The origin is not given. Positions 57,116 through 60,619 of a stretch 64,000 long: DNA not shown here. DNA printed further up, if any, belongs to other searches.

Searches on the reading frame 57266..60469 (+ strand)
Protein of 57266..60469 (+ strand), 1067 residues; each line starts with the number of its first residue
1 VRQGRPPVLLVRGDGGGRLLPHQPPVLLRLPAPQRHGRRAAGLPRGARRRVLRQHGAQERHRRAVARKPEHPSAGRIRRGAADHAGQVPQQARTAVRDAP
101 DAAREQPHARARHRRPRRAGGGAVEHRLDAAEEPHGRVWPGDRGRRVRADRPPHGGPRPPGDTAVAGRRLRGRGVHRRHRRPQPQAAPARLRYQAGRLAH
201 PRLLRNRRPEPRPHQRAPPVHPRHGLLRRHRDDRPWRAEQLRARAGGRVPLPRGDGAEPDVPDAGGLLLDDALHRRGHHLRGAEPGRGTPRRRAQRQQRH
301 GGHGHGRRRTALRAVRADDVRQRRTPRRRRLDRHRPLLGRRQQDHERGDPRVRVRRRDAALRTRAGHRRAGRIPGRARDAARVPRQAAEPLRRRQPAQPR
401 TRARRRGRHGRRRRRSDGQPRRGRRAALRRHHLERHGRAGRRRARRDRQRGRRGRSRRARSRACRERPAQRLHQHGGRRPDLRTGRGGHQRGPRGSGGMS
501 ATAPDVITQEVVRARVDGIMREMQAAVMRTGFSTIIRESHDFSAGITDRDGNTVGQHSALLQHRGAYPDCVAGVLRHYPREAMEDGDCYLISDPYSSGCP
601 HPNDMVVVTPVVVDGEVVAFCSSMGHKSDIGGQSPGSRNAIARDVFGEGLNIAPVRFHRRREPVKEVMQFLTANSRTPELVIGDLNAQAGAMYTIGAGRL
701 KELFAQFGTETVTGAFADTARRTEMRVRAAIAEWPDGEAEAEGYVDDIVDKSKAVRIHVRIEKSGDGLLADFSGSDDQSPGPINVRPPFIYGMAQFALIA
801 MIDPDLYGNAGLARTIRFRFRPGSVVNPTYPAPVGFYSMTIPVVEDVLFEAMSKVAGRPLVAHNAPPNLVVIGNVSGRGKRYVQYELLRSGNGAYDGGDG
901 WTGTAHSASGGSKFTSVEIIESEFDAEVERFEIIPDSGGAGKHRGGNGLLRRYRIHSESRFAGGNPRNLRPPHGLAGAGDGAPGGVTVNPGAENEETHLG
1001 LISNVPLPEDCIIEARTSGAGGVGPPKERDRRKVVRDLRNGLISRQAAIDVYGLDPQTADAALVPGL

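Call 92: search_protein_families(library=pfam, proteins=[window:57266-60469:+], max_evalue=0.01)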
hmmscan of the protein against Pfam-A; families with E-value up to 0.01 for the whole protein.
window:57266-60469:+ (1067 aa): 1 family
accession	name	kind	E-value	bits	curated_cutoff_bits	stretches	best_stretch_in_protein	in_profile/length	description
PF02538.19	Hydantoinase_B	-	2.5e-136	455.6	26.8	1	505-1026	1-519/519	Hydantoinase B/oxoprolinase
